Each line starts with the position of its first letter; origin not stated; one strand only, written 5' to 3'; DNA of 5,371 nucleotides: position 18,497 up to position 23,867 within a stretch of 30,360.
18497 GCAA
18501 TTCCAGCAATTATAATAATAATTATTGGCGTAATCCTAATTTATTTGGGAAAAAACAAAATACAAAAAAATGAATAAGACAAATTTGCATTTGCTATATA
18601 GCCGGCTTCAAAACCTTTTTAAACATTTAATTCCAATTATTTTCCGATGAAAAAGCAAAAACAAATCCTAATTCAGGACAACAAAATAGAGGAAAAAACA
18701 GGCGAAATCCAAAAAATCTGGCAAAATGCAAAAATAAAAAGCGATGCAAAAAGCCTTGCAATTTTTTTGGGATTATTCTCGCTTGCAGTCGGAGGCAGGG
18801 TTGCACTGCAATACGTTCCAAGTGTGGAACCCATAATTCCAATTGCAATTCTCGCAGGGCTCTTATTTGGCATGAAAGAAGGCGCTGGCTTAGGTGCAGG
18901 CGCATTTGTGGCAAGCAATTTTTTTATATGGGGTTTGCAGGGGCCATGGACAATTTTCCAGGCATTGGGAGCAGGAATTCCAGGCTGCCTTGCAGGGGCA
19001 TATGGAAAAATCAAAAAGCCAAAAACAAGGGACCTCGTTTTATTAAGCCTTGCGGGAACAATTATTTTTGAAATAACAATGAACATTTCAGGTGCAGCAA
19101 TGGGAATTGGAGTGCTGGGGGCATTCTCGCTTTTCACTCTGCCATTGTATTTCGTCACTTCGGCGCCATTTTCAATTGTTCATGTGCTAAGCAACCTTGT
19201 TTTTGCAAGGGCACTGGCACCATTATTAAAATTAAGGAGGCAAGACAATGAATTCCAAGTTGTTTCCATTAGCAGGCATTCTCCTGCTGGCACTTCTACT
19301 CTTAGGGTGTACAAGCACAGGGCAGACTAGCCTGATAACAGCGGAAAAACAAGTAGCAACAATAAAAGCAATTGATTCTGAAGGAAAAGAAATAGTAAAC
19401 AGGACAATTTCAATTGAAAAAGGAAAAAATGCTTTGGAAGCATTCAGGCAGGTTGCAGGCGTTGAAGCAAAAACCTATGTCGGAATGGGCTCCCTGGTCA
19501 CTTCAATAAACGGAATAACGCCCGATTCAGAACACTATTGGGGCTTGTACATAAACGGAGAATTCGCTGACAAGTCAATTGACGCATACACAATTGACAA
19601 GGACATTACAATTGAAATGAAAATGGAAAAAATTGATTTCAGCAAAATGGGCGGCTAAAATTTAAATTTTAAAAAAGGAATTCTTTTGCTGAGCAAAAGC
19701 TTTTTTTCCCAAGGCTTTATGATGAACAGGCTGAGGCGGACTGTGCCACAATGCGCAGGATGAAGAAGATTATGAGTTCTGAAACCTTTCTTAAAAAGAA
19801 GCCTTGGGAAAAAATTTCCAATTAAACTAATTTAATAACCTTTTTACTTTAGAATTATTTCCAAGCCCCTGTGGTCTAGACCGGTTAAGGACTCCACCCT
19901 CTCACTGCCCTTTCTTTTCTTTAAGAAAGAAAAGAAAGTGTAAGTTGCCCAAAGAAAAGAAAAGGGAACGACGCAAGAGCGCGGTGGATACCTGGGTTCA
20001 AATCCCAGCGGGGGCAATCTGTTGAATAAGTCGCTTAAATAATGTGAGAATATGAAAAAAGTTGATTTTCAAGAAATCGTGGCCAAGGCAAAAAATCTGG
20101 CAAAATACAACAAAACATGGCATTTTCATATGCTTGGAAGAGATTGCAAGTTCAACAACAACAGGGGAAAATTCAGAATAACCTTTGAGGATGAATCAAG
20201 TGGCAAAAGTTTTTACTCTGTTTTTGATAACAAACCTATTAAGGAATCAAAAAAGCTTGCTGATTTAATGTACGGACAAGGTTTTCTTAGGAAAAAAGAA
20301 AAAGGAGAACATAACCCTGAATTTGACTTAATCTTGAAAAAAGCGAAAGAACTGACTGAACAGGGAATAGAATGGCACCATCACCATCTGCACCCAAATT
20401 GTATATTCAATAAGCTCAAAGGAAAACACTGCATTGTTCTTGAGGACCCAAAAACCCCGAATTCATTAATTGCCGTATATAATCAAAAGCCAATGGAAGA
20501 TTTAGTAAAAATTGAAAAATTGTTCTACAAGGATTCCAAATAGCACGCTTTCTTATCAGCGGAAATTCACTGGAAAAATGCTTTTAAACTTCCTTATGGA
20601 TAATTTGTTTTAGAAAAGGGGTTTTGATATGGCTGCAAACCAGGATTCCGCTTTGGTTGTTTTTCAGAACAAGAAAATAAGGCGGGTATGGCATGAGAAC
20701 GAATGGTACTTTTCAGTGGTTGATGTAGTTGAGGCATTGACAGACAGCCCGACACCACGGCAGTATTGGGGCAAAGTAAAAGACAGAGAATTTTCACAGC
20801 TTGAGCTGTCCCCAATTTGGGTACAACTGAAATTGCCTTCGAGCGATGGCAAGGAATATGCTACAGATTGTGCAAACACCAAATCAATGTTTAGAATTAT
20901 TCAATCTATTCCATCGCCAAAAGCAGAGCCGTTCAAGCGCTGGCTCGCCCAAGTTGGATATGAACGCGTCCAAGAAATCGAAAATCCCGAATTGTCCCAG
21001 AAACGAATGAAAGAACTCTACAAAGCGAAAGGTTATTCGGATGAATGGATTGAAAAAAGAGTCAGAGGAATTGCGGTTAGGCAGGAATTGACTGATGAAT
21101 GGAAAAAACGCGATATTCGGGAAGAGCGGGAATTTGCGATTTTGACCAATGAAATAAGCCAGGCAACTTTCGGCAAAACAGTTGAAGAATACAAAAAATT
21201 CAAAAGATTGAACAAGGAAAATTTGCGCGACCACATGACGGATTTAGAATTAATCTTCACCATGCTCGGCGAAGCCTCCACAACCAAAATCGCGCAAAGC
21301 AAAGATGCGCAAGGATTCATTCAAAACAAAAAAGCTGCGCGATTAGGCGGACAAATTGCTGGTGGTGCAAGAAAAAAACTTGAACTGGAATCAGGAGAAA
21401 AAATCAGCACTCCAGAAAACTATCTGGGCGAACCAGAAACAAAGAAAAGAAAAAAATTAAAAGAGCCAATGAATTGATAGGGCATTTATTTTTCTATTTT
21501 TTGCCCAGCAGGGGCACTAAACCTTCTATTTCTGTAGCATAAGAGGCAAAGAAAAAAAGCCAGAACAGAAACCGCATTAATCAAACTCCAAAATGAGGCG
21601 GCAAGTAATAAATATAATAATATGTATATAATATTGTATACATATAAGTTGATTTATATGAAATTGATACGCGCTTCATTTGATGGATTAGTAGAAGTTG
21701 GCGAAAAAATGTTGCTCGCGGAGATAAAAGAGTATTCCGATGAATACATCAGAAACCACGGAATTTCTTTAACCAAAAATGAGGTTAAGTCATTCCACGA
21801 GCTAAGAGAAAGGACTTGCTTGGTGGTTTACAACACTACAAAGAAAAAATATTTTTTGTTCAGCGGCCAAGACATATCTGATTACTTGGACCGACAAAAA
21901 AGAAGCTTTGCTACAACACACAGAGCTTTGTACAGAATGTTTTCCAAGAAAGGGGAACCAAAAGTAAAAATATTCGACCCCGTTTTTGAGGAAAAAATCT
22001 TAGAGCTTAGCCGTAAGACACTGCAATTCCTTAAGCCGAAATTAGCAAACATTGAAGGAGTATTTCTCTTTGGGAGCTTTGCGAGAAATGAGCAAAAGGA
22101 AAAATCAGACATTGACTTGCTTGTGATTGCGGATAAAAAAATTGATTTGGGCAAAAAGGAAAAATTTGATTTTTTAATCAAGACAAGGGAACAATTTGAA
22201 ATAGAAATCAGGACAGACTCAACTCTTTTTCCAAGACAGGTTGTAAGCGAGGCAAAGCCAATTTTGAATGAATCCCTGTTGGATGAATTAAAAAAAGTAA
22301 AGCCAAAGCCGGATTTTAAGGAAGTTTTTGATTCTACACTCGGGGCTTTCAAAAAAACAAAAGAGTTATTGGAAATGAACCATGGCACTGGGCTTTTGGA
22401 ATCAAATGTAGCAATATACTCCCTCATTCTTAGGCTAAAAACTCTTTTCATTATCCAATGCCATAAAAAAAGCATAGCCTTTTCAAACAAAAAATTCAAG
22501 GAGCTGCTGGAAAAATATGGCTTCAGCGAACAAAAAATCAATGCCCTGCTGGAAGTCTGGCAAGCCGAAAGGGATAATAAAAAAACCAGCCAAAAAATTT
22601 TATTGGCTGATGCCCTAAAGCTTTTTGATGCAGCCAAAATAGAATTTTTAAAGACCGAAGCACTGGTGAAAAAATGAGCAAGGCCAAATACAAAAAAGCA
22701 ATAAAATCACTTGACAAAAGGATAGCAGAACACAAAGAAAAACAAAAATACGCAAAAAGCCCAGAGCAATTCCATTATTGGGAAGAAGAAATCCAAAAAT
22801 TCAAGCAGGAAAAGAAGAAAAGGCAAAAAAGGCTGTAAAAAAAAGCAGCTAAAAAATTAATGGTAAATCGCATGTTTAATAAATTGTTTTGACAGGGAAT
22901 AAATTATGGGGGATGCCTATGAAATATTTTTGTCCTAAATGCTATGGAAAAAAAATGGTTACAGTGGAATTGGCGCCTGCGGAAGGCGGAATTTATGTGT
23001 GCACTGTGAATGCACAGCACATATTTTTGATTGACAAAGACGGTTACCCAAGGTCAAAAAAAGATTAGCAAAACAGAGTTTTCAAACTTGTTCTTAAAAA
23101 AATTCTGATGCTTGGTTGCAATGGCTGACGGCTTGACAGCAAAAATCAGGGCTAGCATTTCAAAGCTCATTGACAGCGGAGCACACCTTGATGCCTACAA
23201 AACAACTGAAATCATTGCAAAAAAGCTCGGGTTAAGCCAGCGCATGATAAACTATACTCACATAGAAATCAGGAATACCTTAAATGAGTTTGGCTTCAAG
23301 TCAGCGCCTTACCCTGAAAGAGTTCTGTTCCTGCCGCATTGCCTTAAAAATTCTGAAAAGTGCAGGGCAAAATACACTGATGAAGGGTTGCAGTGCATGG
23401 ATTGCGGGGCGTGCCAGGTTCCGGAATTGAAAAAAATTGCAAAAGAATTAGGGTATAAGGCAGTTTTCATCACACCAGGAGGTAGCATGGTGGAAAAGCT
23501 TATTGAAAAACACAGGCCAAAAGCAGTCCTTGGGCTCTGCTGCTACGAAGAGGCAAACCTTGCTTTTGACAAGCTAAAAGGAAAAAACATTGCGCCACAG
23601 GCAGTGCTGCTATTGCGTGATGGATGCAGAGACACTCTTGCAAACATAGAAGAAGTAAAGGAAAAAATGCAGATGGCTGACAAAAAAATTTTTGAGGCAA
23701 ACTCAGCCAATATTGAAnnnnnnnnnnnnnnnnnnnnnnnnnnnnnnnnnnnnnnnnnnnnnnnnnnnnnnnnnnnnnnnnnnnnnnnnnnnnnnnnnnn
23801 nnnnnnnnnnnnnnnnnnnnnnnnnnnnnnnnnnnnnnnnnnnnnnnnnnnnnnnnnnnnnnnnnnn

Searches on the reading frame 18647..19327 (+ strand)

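Call 9: search_protein_families(library=pfam, proteins=[window:18647-19327:+], max_evalue=0.01)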
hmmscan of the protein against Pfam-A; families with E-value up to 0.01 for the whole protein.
window:18647-19327:+ (227 aa): 0 families

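Call 61: search_protein_families(library=ncbifam, proteins=[window:18647-19327:+], max_evalue=0.1)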
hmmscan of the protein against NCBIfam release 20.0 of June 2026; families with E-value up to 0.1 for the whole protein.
window:18647-19327:+ (227 aa): 2 families
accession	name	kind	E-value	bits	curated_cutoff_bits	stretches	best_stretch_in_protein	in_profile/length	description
NF045694.1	seleno_TsoB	exception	0.0032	15.6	805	1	17-118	159-254/572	rhodanese/DsbD fusion-like selenoprotein TsoB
NF040516.1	CapE_47_fam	domain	0.033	14.1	35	1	63-76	8-21/39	CapE family protein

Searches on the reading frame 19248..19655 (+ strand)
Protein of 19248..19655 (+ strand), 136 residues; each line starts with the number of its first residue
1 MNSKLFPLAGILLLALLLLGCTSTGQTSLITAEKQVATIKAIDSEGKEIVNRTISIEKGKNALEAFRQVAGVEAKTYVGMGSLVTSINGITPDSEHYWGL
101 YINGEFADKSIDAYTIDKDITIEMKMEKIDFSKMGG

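Call 9: search_protein_families(library=pfam, proteins=[window:19248-19655:+], max_evalue=0.01)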
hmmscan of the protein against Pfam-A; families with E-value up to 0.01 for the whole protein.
window:19248-19655:+ (136 aa): 1 family
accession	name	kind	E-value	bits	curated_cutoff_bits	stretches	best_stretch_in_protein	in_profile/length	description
PF14478.12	DUF4430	-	5e-10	40.1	23.8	1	59-127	1-71/72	Domain of unknown function (DUF4430)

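Call 61: search_protein_families(library=ncbifam, proteins=[window:19248-19655:+], max_evalue=0.1)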
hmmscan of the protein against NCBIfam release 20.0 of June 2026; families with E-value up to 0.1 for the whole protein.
window:19248-19655:+ (136 aa): 1 family
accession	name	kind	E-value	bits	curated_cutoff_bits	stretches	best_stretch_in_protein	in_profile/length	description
NF047780.1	LIC12708_fam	subfamily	0.053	12.4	150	0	18-61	311-355/391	LIC_12708 family protein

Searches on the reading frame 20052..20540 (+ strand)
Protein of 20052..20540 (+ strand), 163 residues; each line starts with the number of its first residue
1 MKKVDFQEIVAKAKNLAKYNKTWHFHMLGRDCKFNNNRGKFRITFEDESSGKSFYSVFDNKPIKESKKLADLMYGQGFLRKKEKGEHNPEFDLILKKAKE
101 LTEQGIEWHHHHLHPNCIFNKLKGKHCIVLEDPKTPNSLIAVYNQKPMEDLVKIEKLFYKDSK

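Call 9: search_protein_families(library=pfam, proteins=[window:20052-20540:+], max_evalue=0.01)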
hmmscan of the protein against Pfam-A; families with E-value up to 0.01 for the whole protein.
window:20052-20540:+ (163 aa): 1 family
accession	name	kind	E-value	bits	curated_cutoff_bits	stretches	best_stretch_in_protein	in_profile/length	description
PF03852.21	Vsr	-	0.0045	17.3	27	1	64-113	22-72/74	DNA mismatch endonuclease Vsr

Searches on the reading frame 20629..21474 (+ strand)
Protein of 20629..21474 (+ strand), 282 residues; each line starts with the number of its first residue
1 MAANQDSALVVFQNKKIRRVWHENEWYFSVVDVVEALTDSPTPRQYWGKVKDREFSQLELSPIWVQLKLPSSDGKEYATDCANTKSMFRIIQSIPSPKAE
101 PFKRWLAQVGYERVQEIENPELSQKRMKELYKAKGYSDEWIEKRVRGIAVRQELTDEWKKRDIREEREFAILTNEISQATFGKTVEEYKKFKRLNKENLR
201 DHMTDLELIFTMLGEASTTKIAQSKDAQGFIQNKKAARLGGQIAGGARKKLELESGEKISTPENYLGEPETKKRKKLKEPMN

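Call 9: search_protein_families(library=pfam, proteins=[window:20629-21474:+], max_evalue=0.01)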
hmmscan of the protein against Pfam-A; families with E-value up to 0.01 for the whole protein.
window:20629-21474:+ (282 aa): 1 family
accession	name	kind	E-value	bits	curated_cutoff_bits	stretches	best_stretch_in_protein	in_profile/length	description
PF02498.22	Bro-N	-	2.7e-12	47.6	25.6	1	16-108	1-92/96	BRO family, N-terminal domain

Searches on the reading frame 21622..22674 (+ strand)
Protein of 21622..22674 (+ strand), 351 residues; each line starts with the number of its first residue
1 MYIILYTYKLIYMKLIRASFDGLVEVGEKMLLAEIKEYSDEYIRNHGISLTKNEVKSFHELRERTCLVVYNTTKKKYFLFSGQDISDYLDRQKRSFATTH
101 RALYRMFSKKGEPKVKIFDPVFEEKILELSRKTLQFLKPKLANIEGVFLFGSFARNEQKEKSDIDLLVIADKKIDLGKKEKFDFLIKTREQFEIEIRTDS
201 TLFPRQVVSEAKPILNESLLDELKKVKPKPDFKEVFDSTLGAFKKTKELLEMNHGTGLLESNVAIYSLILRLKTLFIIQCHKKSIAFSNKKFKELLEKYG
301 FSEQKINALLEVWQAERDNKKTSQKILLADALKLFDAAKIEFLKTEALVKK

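Call 9: search_protein_families(library=pfam, proteins=[window:21622-22674:+], max_evalue=0.01)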
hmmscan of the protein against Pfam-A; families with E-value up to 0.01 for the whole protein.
window:21622-22674:+ (351 aa): 4 families
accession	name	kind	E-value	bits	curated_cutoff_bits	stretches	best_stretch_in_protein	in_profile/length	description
PF18765.7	Polbeta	-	1.7e-11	44.6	26.9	1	140-215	10-88/93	Polymerase beta, Nucleotidyltransferase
PF01909.29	NTP_transf_2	-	5.3e-10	40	21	1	131-196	2-71/93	Nucleotidyltransferase domain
PF12633.13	Adenyl_cycl_N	-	7.6e-05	23.2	27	1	138-199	86-147/199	Adenylate cyclase NT domain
PF22600.2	MTPAP-like_central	-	0.0036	17.8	27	1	127-178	23-73/139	Poly(A) RNA polymerase, mitochondrial-like, central palm domain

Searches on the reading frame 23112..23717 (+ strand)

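Call 9: search_protein_families(library=pfam, proteins=[window:23112-23717:+], max_evalue=0.01)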
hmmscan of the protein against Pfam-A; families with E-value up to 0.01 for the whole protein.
window:23112-23717:+ (202 aa): 1 family
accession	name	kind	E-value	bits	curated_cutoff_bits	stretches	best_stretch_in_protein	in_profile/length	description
PF01976.22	DUF116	-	1.6e-39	135.3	25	1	33-186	4-155/155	Protein of unknown function DUF116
